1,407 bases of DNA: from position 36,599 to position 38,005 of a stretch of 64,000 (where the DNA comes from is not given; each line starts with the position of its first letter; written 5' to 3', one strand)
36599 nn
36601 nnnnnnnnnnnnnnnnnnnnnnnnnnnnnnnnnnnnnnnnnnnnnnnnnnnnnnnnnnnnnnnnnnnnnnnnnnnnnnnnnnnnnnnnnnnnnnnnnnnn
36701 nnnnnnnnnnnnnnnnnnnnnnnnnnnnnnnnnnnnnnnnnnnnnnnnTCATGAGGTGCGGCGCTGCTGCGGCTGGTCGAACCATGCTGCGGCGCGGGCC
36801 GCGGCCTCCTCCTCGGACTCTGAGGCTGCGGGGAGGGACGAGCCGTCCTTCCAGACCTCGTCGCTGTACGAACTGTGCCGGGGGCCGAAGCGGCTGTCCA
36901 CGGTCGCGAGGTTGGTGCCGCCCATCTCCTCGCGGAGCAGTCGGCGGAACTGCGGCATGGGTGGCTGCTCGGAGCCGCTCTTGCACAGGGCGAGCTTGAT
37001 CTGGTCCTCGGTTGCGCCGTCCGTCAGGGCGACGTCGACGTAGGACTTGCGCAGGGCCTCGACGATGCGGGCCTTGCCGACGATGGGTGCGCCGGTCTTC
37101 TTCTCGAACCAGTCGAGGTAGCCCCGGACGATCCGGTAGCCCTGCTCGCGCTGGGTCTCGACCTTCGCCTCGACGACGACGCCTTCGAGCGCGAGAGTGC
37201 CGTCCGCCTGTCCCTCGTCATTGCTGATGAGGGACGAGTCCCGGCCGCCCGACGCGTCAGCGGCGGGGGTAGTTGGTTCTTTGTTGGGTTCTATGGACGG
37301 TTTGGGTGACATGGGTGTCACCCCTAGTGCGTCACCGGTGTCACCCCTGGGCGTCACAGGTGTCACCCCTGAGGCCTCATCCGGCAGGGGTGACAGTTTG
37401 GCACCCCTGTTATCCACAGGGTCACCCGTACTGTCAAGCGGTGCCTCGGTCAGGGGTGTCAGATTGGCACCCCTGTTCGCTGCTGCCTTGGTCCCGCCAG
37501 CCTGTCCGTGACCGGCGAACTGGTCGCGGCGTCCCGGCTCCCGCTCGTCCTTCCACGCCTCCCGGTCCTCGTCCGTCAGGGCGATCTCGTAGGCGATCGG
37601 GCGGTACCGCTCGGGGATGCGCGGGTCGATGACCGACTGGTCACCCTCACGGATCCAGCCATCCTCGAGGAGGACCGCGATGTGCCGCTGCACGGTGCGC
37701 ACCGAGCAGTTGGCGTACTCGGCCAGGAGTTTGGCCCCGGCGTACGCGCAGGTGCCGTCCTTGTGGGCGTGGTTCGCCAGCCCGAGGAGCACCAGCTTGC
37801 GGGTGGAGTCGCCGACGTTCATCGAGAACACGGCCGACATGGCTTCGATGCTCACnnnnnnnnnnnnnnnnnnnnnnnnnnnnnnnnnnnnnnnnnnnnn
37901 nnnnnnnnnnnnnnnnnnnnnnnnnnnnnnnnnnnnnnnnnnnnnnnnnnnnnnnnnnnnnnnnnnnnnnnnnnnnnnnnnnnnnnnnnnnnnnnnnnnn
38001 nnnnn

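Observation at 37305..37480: Iteron cluster embedded in the replication-initiator gene (candidate origin)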

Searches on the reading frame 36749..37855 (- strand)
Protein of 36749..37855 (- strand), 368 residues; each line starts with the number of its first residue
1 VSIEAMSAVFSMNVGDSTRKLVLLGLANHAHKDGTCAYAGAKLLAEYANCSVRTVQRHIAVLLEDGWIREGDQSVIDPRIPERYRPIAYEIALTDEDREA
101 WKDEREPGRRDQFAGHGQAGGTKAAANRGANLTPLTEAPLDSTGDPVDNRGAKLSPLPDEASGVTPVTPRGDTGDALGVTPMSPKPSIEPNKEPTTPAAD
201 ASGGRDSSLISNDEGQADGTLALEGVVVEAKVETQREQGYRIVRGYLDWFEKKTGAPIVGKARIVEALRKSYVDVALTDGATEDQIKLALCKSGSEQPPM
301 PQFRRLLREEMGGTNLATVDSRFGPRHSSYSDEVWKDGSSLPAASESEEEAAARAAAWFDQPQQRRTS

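Call 4: search_protein_families(library=pfam, proteins=[window:36749-37855:-], max_evalue=0.01)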
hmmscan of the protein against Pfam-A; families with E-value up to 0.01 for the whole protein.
window:36749-37855:- (368 aa): 2 families
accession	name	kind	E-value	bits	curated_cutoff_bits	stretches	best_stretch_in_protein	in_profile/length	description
PF13730.12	HTH_36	-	1.1e-09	38.4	25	1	19-68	7-55/55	Helix-turn-helix domain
PF08279.18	HTH_11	-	0.00094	19.5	25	1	42-66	19-43/55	HTH domain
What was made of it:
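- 36749..37855 (-): Replication-initiator gene (368 aa, GTG start, TGA stop). It has three parts: an N-terminal winged-helix domain, a disordered linker that carries the repeats, and a C-terminal four-helix domain. Pfam HTH_36 at residues 19-68, E 1e-9 (call 4).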

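Call 8: search_dna_similar(query=window:36749-37855:-, collection=phages, mode=protein, max_rows=40)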
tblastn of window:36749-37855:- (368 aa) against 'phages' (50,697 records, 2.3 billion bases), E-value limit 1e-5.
Records with a match: 104; places in all: 104; records where one place covers at least 80% of the query: 0.
Best place of each record, by identity: <60% 104.
By first word of the organism name: Vibrio 41; Arthrobacter 40; Pseudomonas 20; Gordonia 3.
By host as written in the record: - 41; Arthrobacter globiformis B-2979 17; Pseudomonas aeruginosa 13; Arthrobacter globiformis NRRL B-2979 SEA 11; Arthrobacter sp. ATCC 21022 5; Gordonia rubripertincta NRRL B-16540 3; Pseudomonas aeruginosa PACL 2; Arthrobacter sp. B10-11 2; and 8 more.
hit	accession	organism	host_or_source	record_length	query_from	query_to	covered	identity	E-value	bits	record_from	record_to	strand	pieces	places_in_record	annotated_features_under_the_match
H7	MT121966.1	Pseudomonas phage SC_8_H2H8_2017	Pseudomonas sp.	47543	1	144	39%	32.9%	7e-8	61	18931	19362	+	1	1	none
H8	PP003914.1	Pseudomonas phage vB_Pae_U2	Pseudomonas aeruginosa ST773 ...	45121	1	134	36%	32.1%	5e-6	54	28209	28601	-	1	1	replication initiation protein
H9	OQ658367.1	Pseudomonas phage sp.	Pseudomonas aeruginosa PACL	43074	1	134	36%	32.1%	5e-6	54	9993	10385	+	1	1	hypothetical protein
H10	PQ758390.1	Pseudomonas phage 5400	Pseudomonas aeruginosa 147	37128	1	134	36%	32.1%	5e-6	54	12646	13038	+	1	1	hypothetical protein (x2)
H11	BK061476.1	Pseudomonas phage vB_PaeS-D14B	Pseudomonas aeruginosa strain 1-13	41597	1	134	36%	32.1%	5e-6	54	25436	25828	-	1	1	Primosomal protein I | Phage protein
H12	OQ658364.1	Pseudomonas phage sp.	Pseudomonas aeruginosa PACL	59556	1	134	36%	32.1%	5e-6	54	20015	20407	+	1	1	hypothetical protein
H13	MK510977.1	Pseudomonas phage vB_Pae_CF183a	Pseudomonas aeruginosa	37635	1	134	36%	32.1%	6e-6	54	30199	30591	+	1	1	hypothetical protein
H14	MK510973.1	Pseudomonas phage vB_Pae_CF127a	Pseudomonas aeruginosa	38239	1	134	36%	32.1%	6e-6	54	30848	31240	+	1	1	hypothetical protein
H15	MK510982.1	Pseudomonas phage vB_Pae_BR161c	Pseudomonas aeruginosa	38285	1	134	36%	32.1%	6e-6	54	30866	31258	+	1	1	hypothetical protein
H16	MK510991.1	Pseudomonas phage vB_Pae_BR141a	Pseudomonas aeruginosa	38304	1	134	36%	32.1%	6e-6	54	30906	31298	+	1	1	hypothetical protein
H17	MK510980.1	Pseudomonas phage vB_Pae_BR123a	Pseudomonas aeruginosa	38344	1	134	36%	32.1%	6e-6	54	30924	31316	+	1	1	hypothetical protein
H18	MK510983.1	Pseudomonas phage vB_Pae_BR178a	Pseudomonas aeruginosa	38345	1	134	36%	32.1%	6e-6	54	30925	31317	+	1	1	hypothetical protein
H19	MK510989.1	Pseudomonas phage vB_Pae_BR322a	Pseudomonas aeruginosa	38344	1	134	36%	32.1%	6e-6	54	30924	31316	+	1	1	hypothetical protein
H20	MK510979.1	Pseudomonas phage vB_Pae_BR52a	Pseudomonas aeruginosa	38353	1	134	36%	32.1%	6e-6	54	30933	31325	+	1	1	hypothetical protein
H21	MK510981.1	Pseudomonas phage vB_Pae_BR143a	Pseudomonas aeruginosa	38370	1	134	36%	32.1%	6e-6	54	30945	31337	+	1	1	hypothetical protein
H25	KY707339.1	Pseudomonas phage JBD68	Pseudomonas aeruginosa PAO1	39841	1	134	36%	32.1%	6e-6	54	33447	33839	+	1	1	hypothetical protein (x2)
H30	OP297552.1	Arthrobacter phage Renna12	Arthrobacter globiformis B-2979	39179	1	93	25%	44.7%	4e-13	77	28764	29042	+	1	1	45: helix-turn-helix DNA binding domain protein | 44: RusA-like resolvase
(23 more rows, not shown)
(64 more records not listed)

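Call 17: find_homologous_proteins(query=window:36749-37855:-, max_evalue=0.00001)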
Query window:36749-37855:- (368 aa): 71 proteins with E <= 0.00001 among 8000 candidates.
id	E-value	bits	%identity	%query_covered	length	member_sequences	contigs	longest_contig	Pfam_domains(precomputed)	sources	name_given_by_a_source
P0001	1.1e-241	819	100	100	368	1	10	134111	PF13730.13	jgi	jgi:hypothetical protein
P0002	3.1e-175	601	79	95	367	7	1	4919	PF13730.13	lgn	-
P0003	9.3e-173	592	77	97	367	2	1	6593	PF13730.13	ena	-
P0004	7.5e-67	244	63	53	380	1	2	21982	PF13730.13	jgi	-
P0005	2.2e-65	239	41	100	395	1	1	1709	PF13730.13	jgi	jgi:hypothetical protein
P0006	7.9e-64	234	57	60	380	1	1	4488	PF13730.13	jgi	jgi:hypothetical protein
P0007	5.5e-63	231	57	57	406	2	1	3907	PF13730.13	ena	-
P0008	1.0e-60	224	59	53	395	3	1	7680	PF13730.13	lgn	-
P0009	3.2e-53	199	56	55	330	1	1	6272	PF13730.13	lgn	-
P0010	2.1e-50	190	47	65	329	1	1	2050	PF13730.13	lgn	-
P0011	1.2e-43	168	39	83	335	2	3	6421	PF13730.13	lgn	-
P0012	2.4e-43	167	41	79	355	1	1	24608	PF13730.13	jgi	jgi:hypothetical protein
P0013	3.6e-42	163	51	51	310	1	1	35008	PF13730.13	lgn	-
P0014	3.1e-41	160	40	68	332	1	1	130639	PF13730.13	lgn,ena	-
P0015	4.0e-40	156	37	86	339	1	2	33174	-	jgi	jgi:hypothetical protein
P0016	1.2e-35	141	42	74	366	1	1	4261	PF13730.13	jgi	jgi:hypothetical protein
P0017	3.3e-33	133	40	59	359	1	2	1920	PF13730.13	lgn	-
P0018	2.3e-30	124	45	52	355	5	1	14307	PF13730.13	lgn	-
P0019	8.4e-23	99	42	46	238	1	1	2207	PF13730.13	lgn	-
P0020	4.2e-22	97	38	55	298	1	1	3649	PF13730.13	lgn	-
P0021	1.2e-14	72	47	26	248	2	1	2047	PF13730.13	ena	-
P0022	1.2e-14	72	49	25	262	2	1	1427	PF13730.13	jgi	jgi:hypothetical protein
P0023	1.7e-14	72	30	64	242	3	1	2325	PF13730.13,PF13545.13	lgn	-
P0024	3.0e-14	71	35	47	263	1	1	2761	PF13730.13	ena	-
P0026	1.1e-12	66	33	48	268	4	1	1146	PF13730.13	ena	-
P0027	1.7e-12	65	42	30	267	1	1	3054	PF13730.13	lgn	-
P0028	2.2e-12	65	47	25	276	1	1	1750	PF13730.13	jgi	jgi:hypothetical protein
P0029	4.0e-12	64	45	25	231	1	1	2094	PF13730.13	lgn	-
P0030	6.2e-12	63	33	53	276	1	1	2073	PF13730.13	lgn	-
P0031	5.8e-11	60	46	25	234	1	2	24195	PF13730.13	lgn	-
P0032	1.7e-10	59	34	53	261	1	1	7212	PF13730.13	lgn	-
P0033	5.2e-10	57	44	23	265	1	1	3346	PF13730.13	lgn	-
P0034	4.2e-9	54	49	18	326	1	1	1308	PF13730.13,PF01844.30,PF14279.13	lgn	-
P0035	1.1e-8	53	31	55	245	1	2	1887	PF13730.13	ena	-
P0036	2.8e-8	51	42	24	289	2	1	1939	PF13730.13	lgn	-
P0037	4.0e-8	51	43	21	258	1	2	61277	PF13730.13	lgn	-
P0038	5.6e-8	50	46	25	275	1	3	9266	PF13730.13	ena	-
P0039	1.2e-7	49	43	19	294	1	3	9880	PF13730.13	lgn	-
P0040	4.3e-7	47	30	54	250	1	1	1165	PF13730.13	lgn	-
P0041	7.9e-7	47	40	25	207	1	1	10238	PF13730.13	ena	-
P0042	9.9e-7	46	47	18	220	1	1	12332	PF13730.13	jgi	jgi:hypothetical protein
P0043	1.1e-6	46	47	21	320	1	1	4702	PF13730.13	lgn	-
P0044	1.8e-6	45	47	18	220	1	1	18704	PF13730.13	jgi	jgi:hypothetical protein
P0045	1.8e-6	45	41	25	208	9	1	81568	PF13730.13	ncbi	ncbi:helix-turn-helix domain-containing protein [Micromonospora chersina]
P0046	1.8e-6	45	47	18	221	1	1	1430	PF13730.13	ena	-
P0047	2.1e-6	45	32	53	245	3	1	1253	PF13730.13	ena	-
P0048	3.1e-6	45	46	19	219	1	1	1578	PF13730.13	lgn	-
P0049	4.0e-6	44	45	18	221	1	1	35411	PF13730.13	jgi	jgi:hypothetical protein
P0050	4.0e-6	44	43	19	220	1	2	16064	PF13730.13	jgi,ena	jgi:hypothetical protein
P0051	4.3e-6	44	47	18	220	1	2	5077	PF13730.13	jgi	jgi:hypothetical protein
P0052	4.4e-6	44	45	18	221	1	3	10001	PF13730.13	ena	-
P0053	4.4e-6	44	47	18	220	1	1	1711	PF13730.13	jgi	jgi:hypothetical protein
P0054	4.9e-6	44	47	18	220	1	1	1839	PF13730.13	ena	-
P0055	5.0e-6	44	47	18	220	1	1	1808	PF13730.13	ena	-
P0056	5.1e-6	44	47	18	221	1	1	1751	PF13730.13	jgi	jgi:hypothetical protein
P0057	5.1e-6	44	47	18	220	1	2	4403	PF13730.13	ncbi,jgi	jgi:hypothetical protein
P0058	5.6e-6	44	47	18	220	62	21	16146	PF13730.13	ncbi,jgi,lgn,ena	jgi:hypothetical protein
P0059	5.7e-6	44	47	18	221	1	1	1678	PF13730.13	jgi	jgi:hypothetical protein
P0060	5.7e-6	44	47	18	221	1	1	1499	PF13730.13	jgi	jgi:hypothetical protein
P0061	5.8e-6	44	47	18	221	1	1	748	PF13730.13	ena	-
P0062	6.8e-6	44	47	18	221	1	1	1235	PF13730.13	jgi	jgi:hypothetical protein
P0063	6.8e-6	44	47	18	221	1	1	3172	PF13730.13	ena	-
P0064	6.9e-6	44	47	18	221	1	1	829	PF13730.13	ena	-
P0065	7.5e-6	43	47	18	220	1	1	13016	PF13730.13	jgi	-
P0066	7.5e-6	43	45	21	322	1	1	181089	PF13730.13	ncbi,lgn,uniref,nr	ncbi:helix-turn-helix protein [Rhodococcus sp. SMB37]|uniref:helix-turn-helix domain-containing prot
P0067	7.6e-6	43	47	18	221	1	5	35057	PF13730.13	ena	-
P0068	8.4e-6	43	46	19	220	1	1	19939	PF13730.13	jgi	jgi:hypothetical protein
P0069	8.6e-6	43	47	18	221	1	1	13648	PF13730.13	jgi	jgi:hypothetical protein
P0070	9.6e-6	43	47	18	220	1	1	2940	PF13730.13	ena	-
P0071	9.8e-6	43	47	18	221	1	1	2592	PF13730.13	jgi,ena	jgi:hypothetical protein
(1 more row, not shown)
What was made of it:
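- On Pfam HTH_36 (PF13730) phage and plasmid replication-initiator-like proteins: The same family is precomputed for nearly all homologues (call 17).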

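Call 18: find_related_loci(query=window:36749-37855:-, collection=genome_contigs, flank=6000)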
Query window:36749-37855:- (368 aa) in genome_contigs; peptide patterns used: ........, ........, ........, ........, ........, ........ (x = any residue, [..] = any of these).
136 stretches matched a pattern; 1 encode a relative of the query (tblastn E <= 1e-3); 1 distinct loci.
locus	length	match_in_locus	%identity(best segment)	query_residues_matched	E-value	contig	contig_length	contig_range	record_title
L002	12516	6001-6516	38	1-208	1e-32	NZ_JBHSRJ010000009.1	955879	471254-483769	Nocardioides hankookensis strain CCUG 54522 GCM70027153_3, whole genome shotgun sequence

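Call 19: find_encoding_contigs(protein=P0001, flank=3000, max_places=3)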
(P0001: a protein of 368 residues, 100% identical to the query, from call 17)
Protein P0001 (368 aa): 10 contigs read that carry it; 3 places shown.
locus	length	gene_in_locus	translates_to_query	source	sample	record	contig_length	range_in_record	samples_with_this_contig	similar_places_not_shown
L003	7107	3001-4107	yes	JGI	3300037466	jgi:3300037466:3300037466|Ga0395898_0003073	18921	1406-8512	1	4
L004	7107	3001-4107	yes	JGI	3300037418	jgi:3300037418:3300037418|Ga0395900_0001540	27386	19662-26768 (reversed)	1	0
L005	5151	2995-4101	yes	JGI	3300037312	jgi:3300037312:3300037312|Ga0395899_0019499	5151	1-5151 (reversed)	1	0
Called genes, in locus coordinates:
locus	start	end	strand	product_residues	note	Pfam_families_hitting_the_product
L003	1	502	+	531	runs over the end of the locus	-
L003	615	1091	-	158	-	-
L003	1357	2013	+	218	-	-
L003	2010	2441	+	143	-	PF02467:Whib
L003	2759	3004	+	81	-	-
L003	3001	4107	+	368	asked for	PF13730:HTH_36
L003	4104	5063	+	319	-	PF01695:IstB_IS21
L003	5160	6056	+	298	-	PF10935:DUF2637 (faint)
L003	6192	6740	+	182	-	-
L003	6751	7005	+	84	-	-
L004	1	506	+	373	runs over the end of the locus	?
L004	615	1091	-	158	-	-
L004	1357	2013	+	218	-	-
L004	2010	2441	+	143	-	PF02467:Whib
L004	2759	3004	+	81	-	-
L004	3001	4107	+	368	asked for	PF13730:HTH_36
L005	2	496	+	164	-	?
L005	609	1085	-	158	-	-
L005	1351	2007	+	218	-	-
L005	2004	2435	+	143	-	PF02467:Whib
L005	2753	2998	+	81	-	-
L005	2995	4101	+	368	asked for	PF13730:HTH_36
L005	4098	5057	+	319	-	PF01695:IstB_IS21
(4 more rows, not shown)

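Call 20: find_encoding_contigs(protein=P0004, flank=5000, max_places=2)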
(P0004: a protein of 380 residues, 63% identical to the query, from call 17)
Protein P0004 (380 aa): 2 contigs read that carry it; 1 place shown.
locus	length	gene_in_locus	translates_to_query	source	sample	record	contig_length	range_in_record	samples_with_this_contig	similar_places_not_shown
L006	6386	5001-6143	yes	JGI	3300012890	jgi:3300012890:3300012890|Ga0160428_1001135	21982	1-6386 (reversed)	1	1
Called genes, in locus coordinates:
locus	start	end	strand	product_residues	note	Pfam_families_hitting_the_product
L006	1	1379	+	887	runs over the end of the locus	-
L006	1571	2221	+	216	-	-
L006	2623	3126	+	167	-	-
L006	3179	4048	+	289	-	-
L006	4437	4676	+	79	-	-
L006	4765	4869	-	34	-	-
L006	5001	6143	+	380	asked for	PF13730:HTH_36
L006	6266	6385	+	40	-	?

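Call 21: find_encoding_contigs(protein=P0012, flank=5000, max_places=2)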
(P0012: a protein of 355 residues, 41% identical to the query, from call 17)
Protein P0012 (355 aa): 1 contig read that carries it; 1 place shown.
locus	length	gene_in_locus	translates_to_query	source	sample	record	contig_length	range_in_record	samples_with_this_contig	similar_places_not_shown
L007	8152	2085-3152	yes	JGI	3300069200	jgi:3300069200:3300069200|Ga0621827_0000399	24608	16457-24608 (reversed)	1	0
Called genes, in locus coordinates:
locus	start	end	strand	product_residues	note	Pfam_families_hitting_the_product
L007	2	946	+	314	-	?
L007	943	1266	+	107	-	PF02467:Whib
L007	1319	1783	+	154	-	-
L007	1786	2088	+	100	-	-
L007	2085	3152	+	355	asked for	PF13730:HTH_36 (weak)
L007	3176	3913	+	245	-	PF01695:IstB_IS21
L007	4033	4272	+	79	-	-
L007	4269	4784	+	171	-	-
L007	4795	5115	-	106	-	PF02452:PemK_toxin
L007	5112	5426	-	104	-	-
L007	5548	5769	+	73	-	PF08281:Sigma70_r4_2 (weak)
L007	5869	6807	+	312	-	PF10935:DUF2637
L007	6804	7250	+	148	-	PF12728:HTH_17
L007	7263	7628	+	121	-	PF13560:HTH_31 (weak), PF01381:HTH_3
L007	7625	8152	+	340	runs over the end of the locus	-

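Call 22: find_encoding_contigs(protein=P0014, flank=5000, max_places=2)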
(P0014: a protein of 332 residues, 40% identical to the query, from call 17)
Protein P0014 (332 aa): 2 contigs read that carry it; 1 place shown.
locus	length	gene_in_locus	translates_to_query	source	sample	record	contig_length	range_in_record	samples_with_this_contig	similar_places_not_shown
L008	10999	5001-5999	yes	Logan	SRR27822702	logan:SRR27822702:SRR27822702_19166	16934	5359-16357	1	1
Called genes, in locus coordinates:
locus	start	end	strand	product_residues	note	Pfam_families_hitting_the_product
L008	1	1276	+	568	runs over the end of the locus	PF03837:RecT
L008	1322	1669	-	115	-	-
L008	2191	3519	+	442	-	-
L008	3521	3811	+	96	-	PF02467:Whib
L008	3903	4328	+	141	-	-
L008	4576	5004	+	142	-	-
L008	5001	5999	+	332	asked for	PF13730:HTH_36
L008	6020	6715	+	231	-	PF01695:IstB_IS21, PF00308:Bac_DnaA (faint)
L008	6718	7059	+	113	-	-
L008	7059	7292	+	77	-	-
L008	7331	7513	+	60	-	-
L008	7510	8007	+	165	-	-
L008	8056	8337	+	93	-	-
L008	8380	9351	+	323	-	PF10935:DUF2637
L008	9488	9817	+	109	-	-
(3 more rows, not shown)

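Call 23: find_encoding_contigs(protein=P0013, flank=4000, max_places=1)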
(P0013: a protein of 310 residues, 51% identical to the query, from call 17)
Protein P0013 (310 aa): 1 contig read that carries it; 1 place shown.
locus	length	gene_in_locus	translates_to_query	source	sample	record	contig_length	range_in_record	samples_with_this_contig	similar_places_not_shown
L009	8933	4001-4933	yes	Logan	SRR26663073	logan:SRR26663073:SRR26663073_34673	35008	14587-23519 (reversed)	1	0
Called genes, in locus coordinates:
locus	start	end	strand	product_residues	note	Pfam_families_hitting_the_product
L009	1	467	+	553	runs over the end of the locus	PF03837:RecT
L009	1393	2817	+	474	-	PF12705:PDDEXK_1 (weak)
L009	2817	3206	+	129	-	PF02467:Whib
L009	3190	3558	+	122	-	-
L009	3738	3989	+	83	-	-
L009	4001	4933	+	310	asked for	PF13730:HTH_36 (weak)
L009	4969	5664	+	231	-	-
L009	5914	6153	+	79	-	-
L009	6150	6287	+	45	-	-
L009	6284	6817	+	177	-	-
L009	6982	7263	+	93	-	-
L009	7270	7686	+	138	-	-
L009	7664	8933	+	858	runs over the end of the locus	PF12846:AAA_10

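Call 24: find_encoding_contigs(protein=P0015, flank=4000, max_places=1)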
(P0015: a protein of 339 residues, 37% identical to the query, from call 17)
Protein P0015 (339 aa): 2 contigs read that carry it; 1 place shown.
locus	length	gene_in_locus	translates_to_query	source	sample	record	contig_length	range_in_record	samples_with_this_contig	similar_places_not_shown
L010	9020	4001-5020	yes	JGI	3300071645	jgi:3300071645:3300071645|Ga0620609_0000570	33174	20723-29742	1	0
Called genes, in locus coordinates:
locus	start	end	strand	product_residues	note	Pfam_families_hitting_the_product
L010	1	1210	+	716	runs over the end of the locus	PF13229:Beta_helix (faint)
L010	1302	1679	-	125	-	-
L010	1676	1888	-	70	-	PF07927:HicA_toxin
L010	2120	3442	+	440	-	PF12705:PDDEXK_1 (faint)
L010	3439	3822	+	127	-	-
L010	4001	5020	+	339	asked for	-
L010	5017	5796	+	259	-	PF01695:IstB_IS21 (weak)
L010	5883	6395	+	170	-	-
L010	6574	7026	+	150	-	-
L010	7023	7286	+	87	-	-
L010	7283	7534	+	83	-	-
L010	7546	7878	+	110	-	-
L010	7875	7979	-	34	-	-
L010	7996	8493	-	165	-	-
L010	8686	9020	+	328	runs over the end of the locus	-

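Call 25: find_encoding_contigs(protein=P0018, flank=4000, max_places=1)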
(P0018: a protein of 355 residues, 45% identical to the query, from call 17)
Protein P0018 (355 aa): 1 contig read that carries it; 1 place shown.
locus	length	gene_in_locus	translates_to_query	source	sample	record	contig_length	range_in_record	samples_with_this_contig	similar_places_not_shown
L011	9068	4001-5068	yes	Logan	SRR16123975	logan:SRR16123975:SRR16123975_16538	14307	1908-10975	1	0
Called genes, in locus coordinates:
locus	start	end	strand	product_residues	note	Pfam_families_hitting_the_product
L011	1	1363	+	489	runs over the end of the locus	PF13479:AAA_24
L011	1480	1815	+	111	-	-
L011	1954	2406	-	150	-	-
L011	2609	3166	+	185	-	-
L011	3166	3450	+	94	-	PF02467:Whib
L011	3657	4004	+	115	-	-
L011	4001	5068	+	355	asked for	PF13730:HTH_36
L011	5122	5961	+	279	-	PF01695:IstB_IS21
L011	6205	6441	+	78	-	-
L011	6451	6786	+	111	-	-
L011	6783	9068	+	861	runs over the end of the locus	PF12846:AAA_10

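Call 26: find_encoding_contigs(protein=P0008, flank=4000, max_places=1)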
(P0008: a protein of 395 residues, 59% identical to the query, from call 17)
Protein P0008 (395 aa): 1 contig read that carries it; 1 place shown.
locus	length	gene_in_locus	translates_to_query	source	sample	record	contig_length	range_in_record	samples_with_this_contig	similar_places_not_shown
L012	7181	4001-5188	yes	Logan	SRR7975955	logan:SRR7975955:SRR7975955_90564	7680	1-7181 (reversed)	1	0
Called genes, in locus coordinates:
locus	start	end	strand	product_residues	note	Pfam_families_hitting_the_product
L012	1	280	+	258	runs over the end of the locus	?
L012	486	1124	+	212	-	-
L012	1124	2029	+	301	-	-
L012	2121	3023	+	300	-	PF01478:Peptidase_A24 (weak)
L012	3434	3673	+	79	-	-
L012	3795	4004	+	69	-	-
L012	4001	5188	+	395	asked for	PF13730:HTH_36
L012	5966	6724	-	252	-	-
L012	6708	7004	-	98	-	-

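Call 27: find_encoding_contigs(protein=P0003, flank=4000, max_places=1)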
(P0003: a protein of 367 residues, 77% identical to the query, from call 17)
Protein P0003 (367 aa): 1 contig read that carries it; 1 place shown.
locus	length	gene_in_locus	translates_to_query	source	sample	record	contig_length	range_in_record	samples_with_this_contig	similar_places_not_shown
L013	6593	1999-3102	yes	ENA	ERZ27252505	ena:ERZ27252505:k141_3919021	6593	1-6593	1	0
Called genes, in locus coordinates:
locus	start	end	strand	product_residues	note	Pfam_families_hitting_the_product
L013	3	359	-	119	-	?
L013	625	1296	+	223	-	-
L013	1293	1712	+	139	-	PF02467:Whib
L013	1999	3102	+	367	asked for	PF13730:HTH_36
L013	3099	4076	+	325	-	PF01695:IstB_IS21 (weak)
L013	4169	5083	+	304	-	-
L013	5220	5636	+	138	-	-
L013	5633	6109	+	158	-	-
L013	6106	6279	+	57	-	-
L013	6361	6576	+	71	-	-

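Call 28: find_encoding_contigs(protein=P0011, flank=4000, max_places=1)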
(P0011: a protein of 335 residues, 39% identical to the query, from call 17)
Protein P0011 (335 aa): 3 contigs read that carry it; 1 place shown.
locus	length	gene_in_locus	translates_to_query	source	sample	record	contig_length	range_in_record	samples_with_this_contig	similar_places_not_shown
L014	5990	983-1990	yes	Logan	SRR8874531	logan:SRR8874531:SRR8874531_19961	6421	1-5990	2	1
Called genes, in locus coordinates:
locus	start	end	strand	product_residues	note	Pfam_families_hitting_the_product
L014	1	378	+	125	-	?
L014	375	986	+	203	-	-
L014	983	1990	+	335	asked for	PF13730:HTH_36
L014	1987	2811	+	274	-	PF01695:IstB_IS21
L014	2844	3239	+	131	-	-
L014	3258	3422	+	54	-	-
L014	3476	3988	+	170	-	-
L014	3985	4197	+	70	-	-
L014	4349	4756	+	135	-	PF14216:DUF4326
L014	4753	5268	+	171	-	-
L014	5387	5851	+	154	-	-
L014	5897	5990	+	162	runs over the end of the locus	PF13384:HTH_23, PF13518:HTH_28 (weak)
